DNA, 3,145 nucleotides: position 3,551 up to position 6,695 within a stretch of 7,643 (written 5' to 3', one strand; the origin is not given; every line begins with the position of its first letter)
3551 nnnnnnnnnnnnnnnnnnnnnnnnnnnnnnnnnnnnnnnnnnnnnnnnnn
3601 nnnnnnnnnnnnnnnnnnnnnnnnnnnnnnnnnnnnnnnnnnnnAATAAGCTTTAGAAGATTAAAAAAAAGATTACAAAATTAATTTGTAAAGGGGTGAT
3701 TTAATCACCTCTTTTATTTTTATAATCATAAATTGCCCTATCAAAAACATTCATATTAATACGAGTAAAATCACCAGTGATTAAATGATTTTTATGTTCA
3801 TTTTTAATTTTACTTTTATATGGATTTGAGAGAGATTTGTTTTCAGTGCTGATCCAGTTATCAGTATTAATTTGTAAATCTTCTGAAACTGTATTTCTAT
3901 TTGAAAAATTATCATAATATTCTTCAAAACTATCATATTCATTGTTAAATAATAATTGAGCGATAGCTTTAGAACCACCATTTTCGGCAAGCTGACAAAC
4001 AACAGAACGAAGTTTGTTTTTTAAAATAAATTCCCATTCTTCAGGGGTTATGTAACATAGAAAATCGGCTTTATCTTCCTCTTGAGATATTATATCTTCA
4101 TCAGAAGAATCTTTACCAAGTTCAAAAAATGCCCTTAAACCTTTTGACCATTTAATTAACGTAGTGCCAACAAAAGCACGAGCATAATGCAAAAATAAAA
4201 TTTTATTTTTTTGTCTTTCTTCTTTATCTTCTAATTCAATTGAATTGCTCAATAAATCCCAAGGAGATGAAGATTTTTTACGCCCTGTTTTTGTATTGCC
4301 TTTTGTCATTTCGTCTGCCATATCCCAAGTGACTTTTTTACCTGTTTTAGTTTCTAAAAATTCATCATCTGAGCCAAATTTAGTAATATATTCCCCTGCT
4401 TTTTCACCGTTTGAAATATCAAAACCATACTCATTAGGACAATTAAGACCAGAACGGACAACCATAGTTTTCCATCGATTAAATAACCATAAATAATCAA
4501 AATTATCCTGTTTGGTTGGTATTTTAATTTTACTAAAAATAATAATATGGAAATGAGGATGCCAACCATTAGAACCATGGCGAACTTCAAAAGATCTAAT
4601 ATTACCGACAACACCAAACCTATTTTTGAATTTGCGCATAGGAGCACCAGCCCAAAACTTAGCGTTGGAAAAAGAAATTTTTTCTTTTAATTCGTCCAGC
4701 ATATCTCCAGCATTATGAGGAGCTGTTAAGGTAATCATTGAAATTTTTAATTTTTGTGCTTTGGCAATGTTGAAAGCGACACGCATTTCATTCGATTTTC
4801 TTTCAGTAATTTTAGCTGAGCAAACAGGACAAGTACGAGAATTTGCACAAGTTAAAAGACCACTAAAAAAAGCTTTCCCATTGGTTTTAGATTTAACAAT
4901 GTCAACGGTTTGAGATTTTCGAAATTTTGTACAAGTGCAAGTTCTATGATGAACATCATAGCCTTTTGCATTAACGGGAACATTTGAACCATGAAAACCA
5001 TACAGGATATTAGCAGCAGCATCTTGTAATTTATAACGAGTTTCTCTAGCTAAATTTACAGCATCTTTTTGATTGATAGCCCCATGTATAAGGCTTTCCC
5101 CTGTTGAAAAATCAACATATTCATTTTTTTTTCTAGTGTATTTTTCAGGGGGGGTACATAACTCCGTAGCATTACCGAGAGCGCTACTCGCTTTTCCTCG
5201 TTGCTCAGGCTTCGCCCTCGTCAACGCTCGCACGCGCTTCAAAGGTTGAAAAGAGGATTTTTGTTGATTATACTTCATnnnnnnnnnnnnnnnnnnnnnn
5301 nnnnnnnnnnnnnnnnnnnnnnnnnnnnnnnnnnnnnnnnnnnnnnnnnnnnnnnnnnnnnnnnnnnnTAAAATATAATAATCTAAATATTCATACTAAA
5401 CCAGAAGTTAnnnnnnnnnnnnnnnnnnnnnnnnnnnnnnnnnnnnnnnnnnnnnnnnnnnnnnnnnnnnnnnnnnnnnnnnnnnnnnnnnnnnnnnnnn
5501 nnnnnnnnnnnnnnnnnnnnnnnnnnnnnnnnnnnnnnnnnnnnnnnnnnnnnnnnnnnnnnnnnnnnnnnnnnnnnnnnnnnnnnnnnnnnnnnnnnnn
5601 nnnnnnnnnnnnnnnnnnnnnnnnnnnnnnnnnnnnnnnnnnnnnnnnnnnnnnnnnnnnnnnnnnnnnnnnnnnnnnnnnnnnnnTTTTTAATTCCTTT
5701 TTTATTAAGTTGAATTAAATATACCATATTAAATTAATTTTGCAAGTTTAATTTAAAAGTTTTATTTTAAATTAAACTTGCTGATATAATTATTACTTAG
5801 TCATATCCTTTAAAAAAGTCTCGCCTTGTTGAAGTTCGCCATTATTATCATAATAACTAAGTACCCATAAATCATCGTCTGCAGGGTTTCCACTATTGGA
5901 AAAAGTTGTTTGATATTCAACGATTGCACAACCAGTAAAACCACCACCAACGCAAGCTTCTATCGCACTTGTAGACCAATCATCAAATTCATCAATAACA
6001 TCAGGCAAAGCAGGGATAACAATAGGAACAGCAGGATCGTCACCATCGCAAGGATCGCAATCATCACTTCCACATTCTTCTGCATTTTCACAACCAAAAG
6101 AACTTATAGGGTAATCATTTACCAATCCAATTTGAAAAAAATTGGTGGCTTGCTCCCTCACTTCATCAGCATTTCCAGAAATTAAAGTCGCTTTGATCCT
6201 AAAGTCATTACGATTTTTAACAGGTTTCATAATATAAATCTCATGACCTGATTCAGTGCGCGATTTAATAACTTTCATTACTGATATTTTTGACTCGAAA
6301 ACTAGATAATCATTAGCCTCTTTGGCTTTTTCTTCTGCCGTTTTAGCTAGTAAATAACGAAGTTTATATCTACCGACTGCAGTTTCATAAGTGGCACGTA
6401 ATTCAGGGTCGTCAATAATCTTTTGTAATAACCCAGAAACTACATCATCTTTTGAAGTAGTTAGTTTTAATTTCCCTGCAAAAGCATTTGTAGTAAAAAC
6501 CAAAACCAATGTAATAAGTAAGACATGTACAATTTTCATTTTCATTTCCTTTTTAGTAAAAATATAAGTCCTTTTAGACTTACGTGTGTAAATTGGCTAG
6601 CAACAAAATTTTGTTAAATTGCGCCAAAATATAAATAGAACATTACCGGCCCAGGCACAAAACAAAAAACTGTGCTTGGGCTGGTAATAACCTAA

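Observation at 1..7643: The window is a complete 7,520-bp circular inovirus-like genome plus a 123-bp overlap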

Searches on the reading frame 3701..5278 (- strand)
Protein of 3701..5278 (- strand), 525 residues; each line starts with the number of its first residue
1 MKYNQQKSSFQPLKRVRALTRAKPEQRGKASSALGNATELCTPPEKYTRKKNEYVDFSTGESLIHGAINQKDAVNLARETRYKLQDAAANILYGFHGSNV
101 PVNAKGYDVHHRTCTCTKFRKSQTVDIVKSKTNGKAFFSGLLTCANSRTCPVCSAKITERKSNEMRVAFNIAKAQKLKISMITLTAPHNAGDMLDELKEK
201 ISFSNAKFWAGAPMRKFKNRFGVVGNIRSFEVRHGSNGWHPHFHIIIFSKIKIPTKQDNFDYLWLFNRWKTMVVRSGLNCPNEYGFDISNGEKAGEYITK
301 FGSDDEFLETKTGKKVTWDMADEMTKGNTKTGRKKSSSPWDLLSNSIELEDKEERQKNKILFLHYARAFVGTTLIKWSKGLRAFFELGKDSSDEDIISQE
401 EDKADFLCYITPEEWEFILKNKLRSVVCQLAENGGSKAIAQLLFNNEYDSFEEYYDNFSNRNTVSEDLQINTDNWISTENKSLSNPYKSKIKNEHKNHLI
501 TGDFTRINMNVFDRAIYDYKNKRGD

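Call 4: search_protein_families(library=pfam, max_evalue=0.01, proteins=[window:3704-5278:-])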
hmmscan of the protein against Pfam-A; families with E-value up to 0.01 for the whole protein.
seq(525 aa): 1 family
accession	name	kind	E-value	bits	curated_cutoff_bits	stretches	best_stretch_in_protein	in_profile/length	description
PF01446.23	Rep_1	-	2.6e-09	37.3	33.2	1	146-290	11-152/253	Replication protein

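Call 5: search_protein_families(library=phrogs, max_evalue=0.01, proteins=[window:3704-5278:-])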
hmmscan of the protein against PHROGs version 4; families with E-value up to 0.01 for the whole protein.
seq(525 aa): 1 family
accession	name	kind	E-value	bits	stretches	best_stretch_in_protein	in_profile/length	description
phrog_11698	-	unknown function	1.4e-66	226.3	1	69-457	17-386/394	-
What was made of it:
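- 3701..5278 (-): Rolling-circle replication initiator, 525 aa, Rep_1/HUH type. Pfam Rep_1 37.3 bits against a cutoff of 33.2 (call 4). phrog_11698 1.4e-66 (call 5).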

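Call 8: search_dna_similar(query=window:3704-5278:-, collection=phages, mode=protein, max_rows=25)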
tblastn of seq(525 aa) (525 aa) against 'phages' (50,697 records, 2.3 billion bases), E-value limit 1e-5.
Records with a match: 6; places in all: 6; records where one place covers at least 80% of the query: 0.
Best place of each record, by identity: <60% 6.
By first word of the organism name: Bifilivirus 3; Phage 1; Pseudomonas 1; Propionibacterium 1.
By host as written in the record: - 4; Pseudomonas carnis; Pseudomonas lactis 1; Propionibacterium freudenreichii 1.
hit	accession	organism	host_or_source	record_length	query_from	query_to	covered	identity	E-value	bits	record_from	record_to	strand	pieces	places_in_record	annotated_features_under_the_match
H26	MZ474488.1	Phage blackswan219-6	cloacal swab from black swan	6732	121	444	62%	35.1%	3e-50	191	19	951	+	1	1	replication protein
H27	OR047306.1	Pseudomonas phage PMBT54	Pseudomonas carnis; Pseudomonas lactis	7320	77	443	70%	29.4%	6e-31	133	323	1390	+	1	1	DNA replication protein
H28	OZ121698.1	Bifilivirus B5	-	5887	136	418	54%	26.1%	5e-6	56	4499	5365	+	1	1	record has no annotation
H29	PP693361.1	Propionibacterium phage Philemon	Propionibacterium freudenreichii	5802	136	418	54%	25.9%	7e-7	58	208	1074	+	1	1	replication protein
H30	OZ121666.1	Bifilivirus B5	-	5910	136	415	53%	25.3%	7e-7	58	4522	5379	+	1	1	record has no annotation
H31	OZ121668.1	Bifilivirus B5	-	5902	136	415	53%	25.3%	7e-7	58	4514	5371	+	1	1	record has no annotation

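Call 9: find_encoding_contigs(protein=window:3701-5278:-, flank=10000, max_places=10)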
Protein window:3701-5278:- (525 aa): 3 contigs read that carry it; 1 place shown.
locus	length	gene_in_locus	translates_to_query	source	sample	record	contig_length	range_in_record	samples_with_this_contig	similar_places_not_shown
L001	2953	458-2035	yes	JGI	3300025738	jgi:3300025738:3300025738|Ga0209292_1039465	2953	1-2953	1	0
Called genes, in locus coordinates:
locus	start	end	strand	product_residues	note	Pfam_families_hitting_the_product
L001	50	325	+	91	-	-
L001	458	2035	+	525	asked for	PF01446:Rep_1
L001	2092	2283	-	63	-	-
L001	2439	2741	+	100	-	-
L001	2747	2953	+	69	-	?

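Call 12: find_related_loci(query=window:3704-5278:-, collection=viral_contigs, flank=10000)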
Query seq(525 aa) (525 aa) in viral_contigs; peptide patterns used: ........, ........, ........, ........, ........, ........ (x = any residue, [..] = any of these).
37 stretches matched a pattern; 32 encode a relative of the query (tblastn E <= 1e-3); 32 distinct loci.
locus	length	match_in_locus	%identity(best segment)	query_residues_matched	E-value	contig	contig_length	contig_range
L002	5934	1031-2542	60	4-501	0e+0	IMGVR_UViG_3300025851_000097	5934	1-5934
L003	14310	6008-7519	60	7-501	0e+0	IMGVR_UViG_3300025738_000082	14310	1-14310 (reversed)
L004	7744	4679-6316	53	1-521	0e+0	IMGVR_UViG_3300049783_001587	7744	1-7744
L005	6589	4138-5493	50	32-474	7e-150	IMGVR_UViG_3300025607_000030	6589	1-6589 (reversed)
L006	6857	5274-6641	51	22-469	4e-150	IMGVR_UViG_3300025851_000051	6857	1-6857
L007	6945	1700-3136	46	20-523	6e-146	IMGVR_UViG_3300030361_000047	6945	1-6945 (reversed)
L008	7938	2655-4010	47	20-461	1e-131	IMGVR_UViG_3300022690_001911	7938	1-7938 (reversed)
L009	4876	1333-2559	48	68-462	1e-130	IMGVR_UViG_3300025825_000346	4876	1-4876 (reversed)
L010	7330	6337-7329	59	1-317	6e-126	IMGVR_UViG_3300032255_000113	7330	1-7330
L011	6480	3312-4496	34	28-444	1e-64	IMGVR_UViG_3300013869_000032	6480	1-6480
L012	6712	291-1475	34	28-444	3e-64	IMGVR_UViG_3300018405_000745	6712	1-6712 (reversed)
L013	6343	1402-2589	33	28-444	1e-63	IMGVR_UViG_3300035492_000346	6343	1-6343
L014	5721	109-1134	35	77-445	8e-64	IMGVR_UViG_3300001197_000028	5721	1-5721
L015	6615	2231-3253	35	77-444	1e-63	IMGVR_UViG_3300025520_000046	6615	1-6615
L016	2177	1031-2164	33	21-421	1e-58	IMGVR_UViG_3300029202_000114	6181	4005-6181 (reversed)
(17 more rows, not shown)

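Call 29: find_related_loci(query=A1, collection=genome_contigs, flank=10000)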
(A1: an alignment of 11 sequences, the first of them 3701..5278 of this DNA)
Query A1 (525 aa) in genome_contigs; peptide patterns used: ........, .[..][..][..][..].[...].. (x = any residue, [..] = any of these).
86 stretches matched a pattern; 44 encode a relative of the query (tblastn E <= 1e-3); 44 distinct loci.
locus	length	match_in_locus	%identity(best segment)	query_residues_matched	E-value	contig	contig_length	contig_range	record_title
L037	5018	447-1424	33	81-431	9e-57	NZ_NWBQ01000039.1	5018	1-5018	Macromonas bipunctata strain DSM 12705 DSM12705_1_(paired)_trimmed_(paired)_contig_39, whole genome shotgun sequence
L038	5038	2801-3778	33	81-431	9e-57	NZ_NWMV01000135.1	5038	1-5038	Macromonas nakdongensis strain BK-30 BK30_1_(paired)_trimmed_(paired)_contig_135, whole genome shotgun sequence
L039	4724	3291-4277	32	78-431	6e-56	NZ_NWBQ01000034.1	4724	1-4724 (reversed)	Macromonas bipunctata strain DSM 12705 DSM12705_1_(paired)_trimmed_(paired)_contig_34, whole genome shotgun sequence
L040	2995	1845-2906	32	72-454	3e-54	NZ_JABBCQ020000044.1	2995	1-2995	Comamonas suwonensis strain EJ-4 scaffold44_size2995, whole genome shotgun sequence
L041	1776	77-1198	33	38-444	3e-55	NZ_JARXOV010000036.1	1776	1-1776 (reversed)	Comamonas jiangduensis strain YW1 36, whole genome shotgun sequence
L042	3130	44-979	32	112-438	4e-51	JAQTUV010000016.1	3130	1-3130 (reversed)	MAG: Sideroxydans sp. isolate STB_72 NODE_124494_length_3130_cov_18.930070_Sandtown_B, whole genome shotgun sequence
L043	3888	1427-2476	29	47-434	7e-51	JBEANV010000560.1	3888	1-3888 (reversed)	MAG: Pseudomonadota bacterium isolate marshallgulch_2019_sw_WHONDRS-S19S_0035_B_bin.7 scaffold_1495289, whole genome sho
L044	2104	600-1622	32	76-432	2e-49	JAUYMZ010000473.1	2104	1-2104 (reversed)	MAG: Bacteroidota bacterium isolate C3_concoct.bin.81 C3_k141_126408, whole genome shotgun sequence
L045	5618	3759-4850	29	74-448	5e-48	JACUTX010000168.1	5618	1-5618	MAG: Desulfuromonadales bacterium isolate Kmv16 NODE_6738_length_5618_cov_4.691354, whole genome shotgun sequence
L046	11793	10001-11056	30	77-443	9e-44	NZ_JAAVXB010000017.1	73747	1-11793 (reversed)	Solimonas marina strain C16B3 NODE_17_length_73747_cov_181.53, whole genome shotgun sequence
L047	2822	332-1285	31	112-433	4e-42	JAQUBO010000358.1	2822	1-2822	MAG: Bacteroidales bacterium isolate STCSWMC_109 NODE_158889_length_2822_cov_3.467161_ST_CSWMC, whole genome shotgun seq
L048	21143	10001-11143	27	76-443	1e-39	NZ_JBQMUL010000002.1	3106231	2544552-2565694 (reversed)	MAG: Methylophilus sp. isolate Hpa-523 contig_523, whole genome shotgun sequence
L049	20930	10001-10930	31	135-434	2e-38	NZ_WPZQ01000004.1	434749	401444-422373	Ruegeria arenilitoris strain HKCCD8929-2 NODE_4, whole genome shotgun sequence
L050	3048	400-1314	30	84-401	5e-38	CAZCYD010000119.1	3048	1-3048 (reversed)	MAG TPA_asm: uncultured Pseudobdellovibrionaceae bacterium isolate binchicken_co350_57 genome assembly, contig: NODE_328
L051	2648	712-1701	27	59-418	2e-37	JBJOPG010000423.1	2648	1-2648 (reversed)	MAG: Cyanobacteriota bacterium isolate watershed3_2019_sw_WHONDRS-S19S_0084_F_bin.1 scaffold_3008, whole genome shotgun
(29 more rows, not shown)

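Call 51: search_solved_structures(query=A1, max_evalue=1)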
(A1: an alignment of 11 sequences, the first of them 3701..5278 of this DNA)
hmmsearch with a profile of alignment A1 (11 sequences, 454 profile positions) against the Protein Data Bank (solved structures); distinct sequences matched with E-value up to 1: 1.
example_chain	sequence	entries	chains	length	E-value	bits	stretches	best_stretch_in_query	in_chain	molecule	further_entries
8uzw_A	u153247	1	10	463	0.55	12.3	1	344-422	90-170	L-seryl-tRNA(Sec) selenium transferase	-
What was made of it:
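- Tried and rejected: Rep profile against PDB sequences: no hit (call 51).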

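Call 76: search_protein_families(library=padloc, max_evalue=0.01, proteins=[window:3701-5278:-])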
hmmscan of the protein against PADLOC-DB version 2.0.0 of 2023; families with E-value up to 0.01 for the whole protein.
window:3701-5278:- (525 aa): 0 families

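Call 87: search_dna_similar(query=window:3701-5278:-, collection=plasmids, mode=protein, max_rows=12)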
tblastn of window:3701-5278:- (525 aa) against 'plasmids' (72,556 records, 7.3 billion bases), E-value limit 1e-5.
Records with a match: 143; places in all: 162; records where one place covers at least 80% of the query: 1.
Best place of each record, by identity: <60% 143.
By first word of the organism name: Acinetobacter 47; Streptomyces 15; Corynebacterium 10; uncultured 8; Psychrobacter 7; Pseudomonas 7; Aeromonas 6; Bacillus 6; Bifidobacterium 4; Brevibacillus 3; and 23 more.
By predicted mobility (MOB-suite, as given by PLSDB): non-mobilizable 141; mobilizable 2.
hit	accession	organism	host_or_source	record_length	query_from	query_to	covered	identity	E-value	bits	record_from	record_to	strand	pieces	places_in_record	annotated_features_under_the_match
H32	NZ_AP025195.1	Comamonas thiooxydans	-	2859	64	454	74%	32.8%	2e-45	177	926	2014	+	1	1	protein rep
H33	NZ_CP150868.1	Vibrio parahaemolyticus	cell culture,seafood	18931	68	443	72%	33.8%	2e-52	199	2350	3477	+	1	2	protein rep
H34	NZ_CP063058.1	Comamonas thiooxydans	Homo sapiens,whole genome ...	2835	64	454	74%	32.3%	1e-43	172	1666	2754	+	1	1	protein rep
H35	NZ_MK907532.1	Aeromonas sp.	-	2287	42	442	76%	31.3%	2e-47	182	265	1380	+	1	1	protein rep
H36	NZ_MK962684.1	Aeromonas taiwanensis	-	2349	51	436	74%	31.4%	3e-46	179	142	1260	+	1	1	protein rep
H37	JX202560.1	uncultured bacterium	-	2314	77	443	70%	32.5%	8e-42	166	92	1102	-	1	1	rep: Rep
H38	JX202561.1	uncultured bacterium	-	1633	77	443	70%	32.0%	2e-47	179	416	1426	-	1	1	repA: plasmid replication initiation protein RepA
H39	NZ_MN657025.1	Psychrobacter sp.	-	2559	30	425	75%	29.7%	2e-32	139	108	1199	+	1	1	protein rep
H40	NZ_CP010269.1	Paenibacillus polymyxa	-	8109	56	448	75%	29.7%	2e-42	169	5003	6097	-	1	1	protein rep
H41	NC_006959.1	Bacillus licheniformis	soil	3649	112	477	70%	31.4%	2e-42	169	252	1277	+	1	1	protein rep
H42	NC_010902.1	Cupriavidus taiwanensis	-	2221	112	467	68%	32.0%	7e-45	175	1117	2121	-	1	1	none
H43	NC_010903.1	Cupriavidus taiwanensis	-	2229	112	467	68%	32.0%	7e-45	175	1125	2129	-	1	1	none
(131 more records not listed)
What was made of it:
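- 3701..5278 (-): 30-34% identical to Reps of small rolling-circle plasmids (call 87).
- The Rep is as close to Reps of small cryptic plasmids (30-34%; call 87) as to phage Reps (call 8).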

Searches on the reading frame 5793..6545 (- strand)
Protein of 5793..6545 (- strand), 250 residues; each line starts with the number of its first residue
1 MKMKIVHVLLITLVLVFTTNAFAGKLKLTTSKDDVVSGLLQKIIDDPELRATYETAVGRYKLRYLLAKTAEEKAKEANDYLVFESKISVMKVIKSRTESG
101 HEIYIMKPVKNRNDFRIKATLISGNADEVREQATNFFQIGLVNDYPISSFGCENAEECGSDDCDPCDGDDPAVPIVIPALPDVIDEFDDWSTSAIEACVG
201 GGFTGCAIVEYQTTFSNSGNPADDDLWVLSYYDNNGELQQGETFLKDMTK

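Call 4: search_protein_families(library=pfam, max_evalue=0.01, proteins=[window:5796-6545:-])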
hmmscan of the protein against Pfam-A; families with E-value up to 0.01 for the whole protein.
seq(250 aa): 0 families

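Call 5: search_protein_families(library=phrogs, max_evalue=0.01, proteins=[window:5796-6545:-])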
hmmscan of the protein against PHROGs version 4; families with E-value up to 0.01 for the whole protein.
seq(250 aa): 0 families

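Call 30: find_homologous_proteins(query=window:5796-6545:-, max_evalue=0.01)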
Query seq(250 aa) (250 aa): 1 proteins with E <= 0.01 among 328 candidates.
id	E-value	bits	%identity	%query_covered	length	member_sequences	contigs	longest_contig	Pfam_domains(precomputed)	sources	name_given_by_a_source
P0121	5.8e-163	558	100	99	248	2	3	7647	-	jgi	-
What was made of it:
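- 5793..6545 (-): orf250, a secreted, Cys- and Asp-rich protein of unknown function in the variable slot downstream of zot. Only itself found among 5.8 billion proteins (call 30).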

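Call 31: search_protein_families(library=ncbifam, max_evalue=0.1, proteins=[window:5796-6545:-])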
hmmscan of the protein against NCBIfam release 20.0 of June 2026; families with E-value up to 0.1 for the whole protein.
seq(250 aa): 0 families

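Call 43: search_protein_representatives(protein=window:5793-6545:-)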
Query: 250 residues. Proteins with E-value up to 0.001 (for the whole library): 3; up to 1e-10: 2; up to 1e-30: 1. The best 3 are listed.
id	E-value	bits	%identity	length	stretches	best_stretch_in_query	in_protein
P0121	1.8e-163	558.4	100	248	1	3-250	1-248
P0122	1.3e-20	90.7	38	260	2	11-120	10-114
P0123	7.7e-04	35.7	28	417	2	83-165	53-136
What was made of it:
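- Tried and rejected: The weak match to the repeat protein P0123 (E=7.7e-4; call 43) was not pursued.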

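Call 46: predict_structure(protein=window:5793-6545:-)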
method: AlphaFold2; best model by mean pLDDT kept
length: 250 residues; sequences in the alignment: 1
mean_pLDDT: 40.4   pTM: 0.30
mean pLDDT of the five models: 40.4, 36.8, 36.1, 32.0, 31.2
residues with pLDDT >= 90: 0; 70-90: 1; 50-70: 59; < 50: 190
segments of 3 or more residues with pLDDT < 50: 23-31, 57-62, 80-250
pLDDT, mean of each block of 10 residues (from residue 1): 61 61 44 53 60 53 52 54 42 41 39 39 42 33 28 36 36 26 28 28 29 30 31 37 30
secondary structure, 60 per line:
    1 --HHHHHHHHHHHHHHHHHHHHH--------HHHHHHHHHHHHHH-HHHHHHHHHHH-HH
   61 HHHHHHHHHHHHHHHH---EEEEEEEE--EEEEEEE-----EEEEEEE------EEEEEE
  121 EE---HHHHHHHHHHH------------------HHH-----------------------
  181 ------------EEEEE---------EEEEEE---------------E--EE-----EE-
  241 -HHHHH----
elements in order: H3-23 H32-45 H47-57 H59-76 E80-87 E90-96 E102-108 E115-122 H126-136 E193-197 E207-212 H242-246
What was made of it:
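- Tried and rejected: orf250 structure from a single sequence: pLDDT 40, unusable, so no fold search was run on it (call 46).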

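Call 47: find_encoding_contigs(protein=P0122, flank=8000, max_places=4)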
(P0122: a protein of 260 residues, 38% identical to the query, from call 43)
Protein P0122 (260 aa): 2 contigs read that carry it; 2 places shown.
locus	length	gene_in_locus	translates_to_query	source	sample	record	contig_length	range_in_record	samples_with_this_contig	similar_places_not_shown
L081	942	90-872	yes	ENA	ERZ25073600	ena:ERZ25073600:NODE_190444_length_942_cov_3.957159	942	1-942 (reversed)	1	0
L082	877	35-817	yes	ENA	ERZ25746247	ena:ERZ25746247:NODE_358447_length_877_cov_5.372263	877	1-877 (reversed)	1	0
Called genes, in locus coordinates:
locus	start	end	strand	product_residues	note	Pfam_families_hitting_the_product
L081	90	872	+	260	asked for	-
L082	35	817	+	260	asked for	-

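Call 75: search_protein_families(library=pfam, max_evalue=1, proteins=[window:5793-6545:-])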
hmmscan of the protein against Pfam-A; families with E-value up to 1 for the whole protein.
window:5793-6545:- (250 aa): 1 family
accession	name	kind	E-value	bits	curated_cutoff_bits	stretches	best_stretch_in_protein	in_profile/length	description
PF02975.19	Me-amine-dh_L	-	0.062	14.2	25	1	195-244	20-72/113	Methylamine dehydrogenase, L chain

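Call 76: search_protein_families(library=padloc, max_evalue=0.01, proteins=[window:5793-6545:-])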
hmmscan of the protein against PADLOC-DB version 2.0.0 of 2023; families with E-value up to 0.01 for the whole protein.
window:5793-6545:- (250 aa): 0 families
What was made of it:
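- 5793..6545 (-): No family hits (calls 4, 5, 31, 75, 76).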
